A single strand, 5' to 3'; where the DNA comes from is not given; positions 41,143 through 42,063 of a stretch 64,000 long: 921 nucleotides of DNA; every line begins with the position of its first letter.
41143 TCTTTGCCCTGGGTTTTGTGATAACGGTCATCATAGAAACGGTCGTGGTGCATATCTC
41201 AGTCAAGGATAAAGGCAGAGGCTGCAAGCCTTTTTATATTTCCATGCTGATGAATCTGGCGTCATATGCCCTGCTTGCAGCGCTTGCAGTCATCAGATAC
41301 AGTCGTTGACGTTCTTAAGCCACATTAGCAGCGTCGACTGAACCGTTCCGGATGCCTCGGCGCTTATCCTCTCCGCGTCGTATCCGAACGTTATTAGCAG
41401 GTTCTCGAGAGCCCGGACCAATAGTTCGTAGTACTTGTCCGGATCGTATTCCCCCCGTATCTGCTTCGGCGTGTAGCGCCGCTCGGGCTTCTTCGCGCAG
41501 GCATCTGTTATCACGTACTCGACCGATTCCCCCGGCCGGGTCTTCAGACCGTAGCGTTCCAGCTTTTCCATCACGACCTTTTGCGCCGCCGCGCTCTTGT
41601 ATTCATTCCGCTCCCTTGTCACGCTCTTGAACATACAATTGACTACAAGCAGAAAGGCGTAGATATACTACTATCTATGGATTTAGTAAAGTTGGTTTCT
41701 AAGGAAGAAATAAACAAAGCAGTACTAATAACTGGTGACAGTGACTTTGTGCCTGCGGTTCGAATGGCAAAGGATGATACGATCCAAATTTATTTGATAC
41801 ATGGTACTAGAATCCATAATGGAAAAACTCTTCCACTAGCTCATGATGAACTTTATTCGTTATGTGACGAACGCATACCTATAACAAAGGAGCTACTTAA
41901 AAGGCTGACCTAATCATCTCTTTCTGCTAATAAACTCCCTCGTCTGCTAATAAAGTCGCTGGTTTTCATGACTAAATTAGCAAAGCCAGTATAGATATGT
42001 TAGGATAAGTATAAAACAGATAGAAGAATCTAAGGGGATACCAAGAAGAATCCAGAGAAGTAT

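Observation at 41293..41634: Orphan C-terminal fragment of a family-B DNA polymerase at the block boundary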

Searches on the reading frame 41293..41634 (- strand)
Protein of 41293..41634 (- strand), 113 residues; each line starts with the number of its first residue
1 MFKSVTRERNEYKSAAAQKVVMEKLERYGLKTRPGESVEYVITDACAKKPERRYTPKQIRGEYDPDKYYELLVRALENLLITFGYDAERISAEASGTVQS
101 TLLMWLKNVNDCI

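Call 4: search_protein_families(library=pfam, proteins=[window:41293-41634:-], max_evalue=1)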
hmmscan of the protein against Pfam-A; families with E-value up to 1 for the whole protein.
window:41293-41634:- (113 aa): 1 family
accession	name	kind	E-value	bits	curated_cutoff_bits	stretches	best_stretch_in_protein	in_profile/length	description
PF14825.11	CFAP77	-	0.18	12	24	1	7-53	101-147/157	Cilia- and flagella-associated protein 77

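Call 5: search_solved_structures(query=window:41293-41634:-, max_evalue=10, show_alignments=3)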
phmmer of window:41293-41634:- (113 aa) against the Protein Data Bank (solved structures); distinct sequences matched with E-value up to 10: 35.
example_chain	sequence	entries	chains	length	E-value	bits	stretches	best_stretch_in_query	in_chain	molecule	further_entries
7b06_A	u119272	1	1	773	1.7e-06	31.3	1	2-107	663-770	DNA polymerase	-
9gp8_A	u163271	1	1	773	1.8e-06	31.2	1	2-107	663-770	DNA polymerase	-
8s84_A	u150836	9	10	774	2.8e-06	30.6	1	2-107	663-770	DNA polymerase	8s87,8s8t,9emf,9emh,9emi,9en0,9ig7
7b08_A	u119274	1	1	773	5.2e-06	29.7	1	2-107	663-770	DNA polymerase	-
2xhb_A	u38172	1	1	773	5.2e-06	29.7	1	2-107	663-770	DNA POLYMERASE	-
1tgo_A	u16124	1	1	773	5.2e-06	29.7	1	2-107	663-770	PROTEIN (THERMOSTABLE B DNA POLYMERASE)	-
2vwk_A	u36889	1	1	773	5.2e-06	29.7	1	2-107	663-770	DNA POLYMERASE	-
2vwj_A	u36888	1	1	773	5.2e-06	29.7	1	2-107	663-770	DNA POLYMERASE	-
1wn7_A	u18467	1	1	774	7.4e-06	29.2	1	3-107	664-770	Family B DNA Polymerase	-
1wns_A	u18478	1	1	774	7.5e-06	29.2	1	3-107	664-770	DNA POLYMERASE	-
4k8z_A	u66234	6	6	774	7.5e-06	29.2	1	3-107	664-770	DNA polymerase | DNA polymerase,DNA polymerase,DNA polymerase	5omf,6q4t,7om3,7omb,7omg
7tqw_A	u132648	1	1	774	7.7e-06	29.2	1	3-107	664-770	DNA polymerase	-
6is7_A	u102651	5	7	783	7.7e-06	29.2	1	3-107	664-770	DNA polymerase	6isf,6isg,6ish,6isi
7rsu_A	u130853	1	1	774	7.7e-06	29.2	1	3-107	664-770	DNA polymerase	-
1qht_A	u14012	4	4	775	7.9e-06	29.2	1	3-107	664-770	PROTEIN (DNA POLYMERASE) | DNA polymerase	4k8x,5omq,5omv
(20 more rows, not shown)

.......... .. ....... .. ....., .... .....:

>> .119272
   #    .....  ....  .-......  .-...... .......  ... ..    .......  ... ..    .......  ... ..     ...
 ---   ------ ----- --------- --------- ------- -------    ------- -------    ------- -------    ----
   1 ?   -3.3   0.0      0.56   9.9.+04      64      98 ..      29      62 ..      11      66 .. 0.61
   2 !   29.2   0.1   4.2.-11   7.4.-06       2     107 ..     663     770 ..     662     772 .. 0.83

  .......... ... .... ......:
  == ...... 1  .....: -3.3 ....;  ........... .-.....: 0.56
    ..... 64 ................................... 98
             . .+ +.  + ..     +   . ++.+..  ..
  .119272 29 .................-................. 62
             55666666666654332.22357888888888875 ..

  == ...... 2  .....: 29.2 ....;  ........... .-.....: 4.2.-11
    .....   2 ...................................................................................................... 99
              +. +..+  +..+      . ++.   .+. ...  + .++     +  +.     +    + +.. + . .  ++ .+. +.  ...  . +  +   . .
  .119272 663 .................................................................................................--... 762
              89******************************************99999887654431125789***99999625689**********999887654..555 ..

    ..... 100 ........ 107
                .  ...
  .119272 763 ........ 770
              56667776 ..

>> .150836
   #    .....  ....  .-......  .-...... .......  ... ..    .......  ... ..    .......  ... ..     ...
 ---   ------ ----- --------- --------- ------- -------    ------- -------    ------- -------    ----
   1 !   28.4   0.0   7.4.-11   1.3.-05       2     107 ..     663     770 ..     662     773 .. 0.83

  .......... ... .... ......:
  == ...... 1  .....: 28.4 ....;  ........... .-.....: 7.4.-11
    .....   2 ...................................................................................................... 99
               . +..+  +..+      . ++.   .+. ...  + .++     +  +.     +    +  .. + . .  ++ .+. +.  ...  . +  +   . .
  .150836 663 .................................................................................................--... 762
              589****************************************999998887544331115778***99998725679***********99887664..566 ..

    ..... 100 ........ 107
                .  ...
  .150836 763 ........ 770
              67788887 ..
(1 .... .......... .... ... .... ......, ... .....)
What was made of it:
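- On Family B DNA polymerase (as a functional enzyme): PDB E 1.7e-6 (call 5).
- Closest known: Thermococcales replicative PolB. Same: The remnant aligns to the C-terminal thumb residues 663-770, including the terminal QxxLxxWL segment (call 5).
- Closest known: Thermococcales replicative PolB. Different: Identity over the aligned region is modest (bit scores 29-31; call 5).
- Checked: phmmer against PDB gives 33 archaeal PolB chains, best E 1.7e-6, query 2-107 aligned to residues 663-770 of 773 (call 5).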

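Call 7: find_encoding_contigs(protein=window:41293-41634:-, flank=10000, max_places=10)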
Protein window:41293-41634:- (113 aa): 3 contigs read that carry it; 1 place shown.
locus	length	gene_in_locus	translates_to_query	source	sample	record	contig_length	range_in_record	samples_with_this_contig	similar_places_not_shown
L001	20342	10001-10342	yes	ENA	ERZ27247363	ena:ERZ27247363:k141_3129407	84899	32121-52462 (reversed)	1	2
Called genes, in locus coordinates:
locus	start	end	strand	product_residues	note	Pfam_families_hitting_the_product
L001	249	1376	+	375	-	PF22785:Tc-R-P (weak), PF22784:PTP-SAK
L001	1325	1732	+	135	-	-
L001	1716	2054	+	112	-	-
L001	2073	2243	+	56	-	-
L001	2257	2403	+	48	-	-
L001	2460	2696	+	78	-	-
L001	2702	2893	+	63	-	-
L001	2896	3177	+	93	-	-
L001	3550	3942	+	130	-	-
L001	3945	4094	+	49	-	-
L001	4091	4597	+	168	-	-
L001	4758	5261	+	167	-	-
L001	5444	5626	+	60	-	-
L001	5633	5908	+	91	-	-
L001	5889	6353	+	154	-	-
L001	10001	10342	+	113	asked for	-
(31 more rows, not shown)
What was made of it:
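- The contig is a short-read metagenome assembly (k141 MEGAHIT-style name; call 7).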

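Call 8: find_homologous_proteins(query=window:41293-41634:-, max_evalue=0.001)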
Query window:41293-41634:- (113 aa): 1 proteins with E <= 0.001 among 3 candidates.
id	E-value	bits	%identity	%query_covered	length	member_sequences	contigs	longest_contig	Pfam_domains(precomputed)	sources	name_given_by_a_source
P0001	3.8e-68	244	100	100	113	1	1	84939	-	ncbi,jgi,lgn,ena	ncbi:MAG: hypothetical protein WC444_05955 [Candidatus Paceibacterota bacterium]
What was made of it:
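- Tried and rejected: Word-indexed homologue search with the 113-aa ORF returned only the ORF itself (call 8).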

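Call 15: search_protein_representatives(protein=window:41293-41634:-)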
Query: 113 residues. Proteins with E-value up to 0.001 (for the whole library): 215; up to 1e-10: 6; up to 1e-30: 0. The best 150 are listed.
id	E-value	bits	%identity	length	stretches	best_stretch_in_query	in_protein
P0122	1.5e-16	76.5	48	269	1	5-94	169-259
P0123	1.5e-14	70.1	43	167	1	9-102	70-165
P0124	8.6e-14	67.6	44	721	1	8-102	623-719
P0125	1.1e-13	67.3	74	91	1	3-52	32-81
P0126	4.9e-12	62.0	36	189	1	8-104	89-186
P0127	7.5e-11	58.2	39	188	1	4-95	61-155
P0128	1.6e-10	57.2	33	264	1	4-103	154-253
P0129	2.3e-10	56.6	40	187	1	3-91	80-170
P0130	2.7e-10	56.4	40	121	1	3-96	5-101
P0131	3.1e-10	56.2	40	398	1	3-103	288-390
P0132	4.6e-10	55.7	41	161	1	7-91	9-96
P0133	4.6e-10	55.7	39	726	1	3-94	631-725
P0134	5.5e-10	55.4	40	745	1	4-102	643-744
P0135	6.8e-10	55.1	35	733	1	4-91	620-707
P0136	9.3e-10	54.7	34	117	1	6-95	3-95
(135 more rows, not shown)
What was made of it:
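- On Family B DNA polymerase (as a functional enzyme): Representative library E 1.5e-16 (call 15).
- Checked: In the full-length hits (715-830 aa) the match always lies at the extreme C-terminus (call 15).
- Tried and rejected: The exhaustive HMMER search was needed (call 15).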

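Call 45: list_cluster_members(proteins=[P0001, P0002, L002:737-2911:+, L003:5269-7569:+, P0272])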
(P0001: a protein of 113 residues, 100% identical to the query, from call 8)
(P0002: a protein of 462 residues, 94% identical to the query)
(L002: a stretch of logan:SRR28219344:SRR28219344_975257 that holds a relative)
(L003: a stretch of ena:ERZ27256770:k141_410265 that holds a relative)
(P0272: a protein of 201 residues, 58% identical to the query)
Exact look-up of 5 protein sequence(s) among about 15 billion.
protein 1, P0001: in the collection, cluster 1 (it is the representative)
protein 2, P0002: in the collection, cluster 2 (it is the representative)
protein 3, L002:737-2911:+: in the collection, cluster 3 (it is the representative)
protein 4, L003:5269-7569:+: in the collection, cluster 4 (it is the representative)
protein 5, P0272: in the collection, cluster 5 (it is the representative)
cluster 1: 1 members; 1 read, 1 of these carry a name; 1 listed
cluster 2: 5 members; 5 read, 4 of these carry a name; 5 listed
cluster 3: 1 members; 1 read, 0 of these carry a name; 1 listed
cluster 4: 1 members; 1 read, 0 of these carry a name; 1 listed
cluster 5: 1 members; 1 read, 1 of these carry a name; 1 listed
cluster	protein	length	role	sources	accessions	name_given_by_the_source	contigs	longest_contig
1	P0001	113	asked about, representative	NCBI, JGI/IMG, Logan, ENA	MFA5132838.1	MAG: hypothetical protein WC444_05955 [Candidatus Paceibacterota bacterium]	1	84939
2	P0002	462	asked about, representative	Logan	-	-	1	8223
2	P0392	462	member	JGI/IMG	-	flotillin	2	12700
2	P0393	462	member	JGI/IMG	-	flotillin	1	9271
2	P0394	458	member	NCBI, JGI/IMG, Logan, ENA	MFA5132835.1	MAG: SPFH domain-containing protein [Candidatus Paceibacterota bacterium]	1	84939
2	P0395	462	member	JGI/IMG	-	flotillin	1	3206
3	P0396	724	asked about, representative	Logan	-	-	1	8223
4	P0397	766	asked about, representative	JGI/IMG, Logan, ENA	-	-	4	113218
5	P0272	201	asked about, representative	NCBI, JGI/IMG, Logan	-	uncharacterized LabA/DUF88 family protein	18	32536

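Call 46: find_encoding_contigs(protein=P0392, flank=10000, max_places=4)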
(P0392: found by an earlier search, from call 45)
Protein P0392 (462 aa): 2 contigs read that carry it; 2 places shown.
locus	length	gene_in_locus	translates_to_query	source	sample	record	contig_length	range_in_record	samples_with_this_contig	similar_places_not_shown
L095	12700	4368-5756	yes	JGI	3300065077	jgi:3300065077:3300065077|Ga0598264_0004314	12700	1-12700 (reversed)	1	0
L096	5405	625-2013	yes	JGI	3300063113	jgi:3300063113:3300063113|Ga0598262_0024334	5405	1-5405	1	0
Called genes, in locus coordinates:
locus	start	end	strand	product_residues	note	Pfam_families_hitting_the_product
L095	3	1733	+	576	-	?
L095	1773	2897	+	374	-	-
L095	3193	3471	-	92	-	-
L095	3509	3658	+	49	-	-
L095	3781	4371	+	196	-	-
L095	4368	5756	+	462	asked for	PF01145:Band_7, PF15975:Flot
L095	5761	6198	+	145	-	-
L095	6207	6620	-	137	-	PF06094:GGACT, PF13772:AIG2_2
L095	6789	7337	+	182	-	PF26915:Phage_P4_cII (weak)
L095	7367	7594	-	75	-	-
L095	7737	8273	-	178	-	PF00581:Rhodanese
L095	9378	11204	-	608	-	PF00072:Response_reg, PF00989:PAS, PF08448:PAS_4, PF01978:TrmB (faint), PF01047:MarR (faint)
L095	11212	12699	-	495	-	?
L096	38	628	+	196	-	-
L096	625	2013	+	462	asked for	PF01145:Band_7, PF15975:Flot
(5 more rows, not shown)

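Call 47: find_encoding_contigs(protein=P0393, flank=10000, max_places=4)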
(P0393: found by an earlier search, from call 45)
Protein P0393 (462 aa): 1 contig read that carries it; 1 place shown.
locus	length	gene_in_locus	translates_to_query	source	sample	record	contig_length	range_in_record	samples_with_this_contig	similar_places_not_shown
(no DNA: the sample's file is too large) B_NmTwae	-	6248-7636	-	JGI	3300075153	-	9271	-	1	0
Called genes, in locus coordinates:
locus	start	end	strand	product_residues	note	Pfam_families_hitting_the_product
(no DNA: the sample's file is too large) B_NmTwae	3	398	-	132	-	?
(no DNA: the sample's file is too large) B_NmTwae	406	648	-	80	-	-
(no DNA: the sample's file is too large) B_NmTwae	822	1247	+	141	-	-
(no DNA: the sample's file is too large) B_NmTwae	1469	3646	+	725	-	PF03104:DNA_pol_B_exo1 (weak), PF00136:DNA_pol_B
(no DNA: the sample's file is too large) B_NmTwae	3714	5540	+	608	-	-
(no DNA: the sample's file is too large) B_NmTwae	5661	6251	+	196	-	-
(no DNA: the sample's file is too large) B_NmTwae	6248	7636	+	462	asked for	PF01145:Band_7, PF15975:Flot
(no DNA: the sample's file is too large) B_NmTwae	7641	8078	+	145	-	-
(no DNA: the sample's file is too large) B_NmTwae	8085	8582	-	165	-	PF06094:GGACT, PF13772:AIG2_2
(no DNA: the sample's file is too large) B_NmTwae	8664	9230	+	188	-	PF26915:Phage_P4_cII (weak)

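Call 50: list_cluster_members(proteins=[L095:9378-11204:-, L095:7737-8273:-, L095:6789-7337:+, L095:1773-2897:+, L095:3781-4371:+, L007:12613-13866:-, L007:10637-11689:+, L007:16899-19433:+, L003:11792-12670:+, L003:15137-16729:+])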
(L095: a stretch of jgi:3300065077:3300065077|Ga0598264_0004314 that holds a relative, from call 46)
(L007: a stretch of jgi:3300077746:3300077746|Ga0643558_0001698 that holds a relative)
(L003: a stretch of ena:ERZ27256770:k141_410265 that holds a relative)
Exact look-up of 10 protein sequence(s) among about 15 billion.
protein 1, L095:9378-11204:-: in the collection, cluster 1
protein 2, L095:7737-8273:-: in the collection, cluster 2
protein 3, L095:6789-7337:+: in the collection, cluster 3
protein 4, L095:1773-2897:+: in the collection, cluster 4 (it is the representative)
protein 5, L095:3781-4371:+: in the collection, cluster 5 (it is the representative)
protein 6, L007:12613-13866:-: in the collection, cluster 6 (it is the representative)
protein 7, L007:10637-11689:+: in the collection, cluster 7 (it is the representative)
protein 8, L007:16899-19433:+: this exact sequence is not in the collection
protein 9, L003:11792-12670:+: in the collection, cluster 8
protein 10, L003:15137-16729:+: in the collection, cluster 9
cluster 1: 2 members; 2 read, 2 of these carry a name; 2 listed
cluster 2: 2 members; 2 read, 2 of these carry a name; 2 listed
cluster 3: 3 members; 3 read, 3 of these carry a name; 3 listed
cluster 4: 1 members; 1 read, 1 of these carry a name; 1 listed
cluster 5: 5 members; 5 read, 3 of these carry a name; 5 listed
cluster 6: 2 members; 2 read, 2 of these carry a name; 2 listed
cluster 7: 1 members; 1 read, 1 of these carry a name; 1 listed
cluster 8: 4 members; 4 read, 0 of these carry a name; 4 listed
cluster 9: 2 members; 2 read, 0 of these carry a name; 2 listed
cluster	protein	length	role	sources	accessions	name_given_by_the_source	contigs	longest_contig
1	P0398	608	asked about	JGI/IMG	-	PAS domain S-box-containing protein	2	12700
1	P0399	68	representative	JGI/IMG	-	CheY-like chemotaxis protein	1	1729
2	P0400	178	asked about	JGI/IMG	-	rhodanese-related sulfurtransferase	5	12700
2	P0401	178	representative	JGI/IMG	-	rhodanese-related sulfurtransferase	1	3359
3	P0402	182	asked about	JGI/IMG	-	hypothetical protein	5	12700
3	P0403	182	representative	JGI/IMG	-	hypothetical protein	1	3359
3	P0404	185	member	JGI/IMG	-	hypothetical protein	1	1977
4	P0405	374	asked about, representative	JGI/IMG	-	hypothetical protein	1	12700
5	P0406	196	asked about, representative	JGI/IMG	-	membrane protein implicated in regulation of membrane protease activity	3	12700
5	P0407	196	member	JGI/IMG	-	membrane protein implicated in regulation of membrane protease activity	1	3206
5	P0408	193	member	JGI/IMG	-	membrane protein implicated in regulation of membrane protease activity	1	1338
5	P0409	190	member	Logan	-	-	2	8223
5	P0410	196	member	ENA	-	-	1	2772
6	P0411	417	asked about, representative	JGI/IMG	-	phosphoglycerate kinase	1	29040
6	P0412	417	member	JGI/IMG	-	phosphoglycerate kinase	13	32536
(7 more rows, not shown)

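Call 66: search_protein_families(library=ncbifam, proteins=[window:41293-41634:-, L095:1773-2897:+, L095:6789-7337:+], max_evalue=0.01)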
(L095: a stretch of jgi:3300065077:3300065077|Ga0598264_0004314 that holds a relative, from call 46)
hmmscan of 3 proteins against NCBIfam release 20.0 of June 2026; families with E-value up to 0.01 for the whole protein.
window:41293-41634:- (113 aa): 4 families
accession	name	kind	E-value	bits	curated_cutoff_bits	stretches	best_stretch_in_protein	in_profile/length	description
NF004418.0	PRK05761.1-4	subfamily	1.6e-08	33.3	692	1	6-105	616-715/717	type B DNA-directed DNA polymerase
NF004419.0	PRK05761.1-5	equivalog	4.2e-05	21.7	1285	1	5-92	837-922/932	DNA-directed DNA polymerase I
NF004416.0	PRK05761.1-2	equivalog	6.6e-05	21.5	516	1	4-88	576-654/665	type B DNA-directed DNA polymerase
NF004417.0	PRK05761.1-3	equivalog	0.0096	13.9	780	0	6-91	769-852/858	DNA-directed DNA polymerase I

L095:1773-2897:+ (374 aa): 0 families

L095:6789-7337:+ (182 aa): 1 family
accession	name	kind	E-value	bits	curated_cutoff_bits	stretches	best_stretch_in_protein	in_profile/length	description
NF033832.1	sce7726_fam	subfamily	5.2e-11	42.8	70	1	14-174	5-163/184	sce7726 family protein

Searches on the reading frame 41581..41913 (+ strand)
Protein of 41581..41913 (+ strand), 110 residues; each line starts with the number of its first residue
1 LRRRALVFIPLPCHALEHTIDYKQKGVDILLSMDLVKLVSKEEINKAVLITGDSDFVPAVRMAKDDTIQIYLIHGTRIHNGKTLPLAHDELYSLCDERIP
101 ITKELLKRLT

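Call 4: search_protein_families(library=pfam, proteins=[window:41581-41913:+], max_evalue=1)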
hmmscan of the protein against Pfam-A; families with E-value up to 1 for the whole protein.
window:41581-41913:+ (110 aa): 2 families
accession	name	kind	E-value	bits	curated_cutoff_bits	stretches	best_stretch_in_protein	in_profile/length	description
PF01936.24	NYN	-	9.3e-09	36.4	24.2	1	19-74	71-124/145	NYN domain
PF15206.11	FAM209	-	0.0043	17.2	27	1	30-76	99-147/149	FAM209 family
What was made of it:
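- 41629..41913 (+): C-terminal half of the interrupted NYN/LabA gene (94 codons plus stop). Pfam NYN profile positions 71-124, E 9e-9 (call 4).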
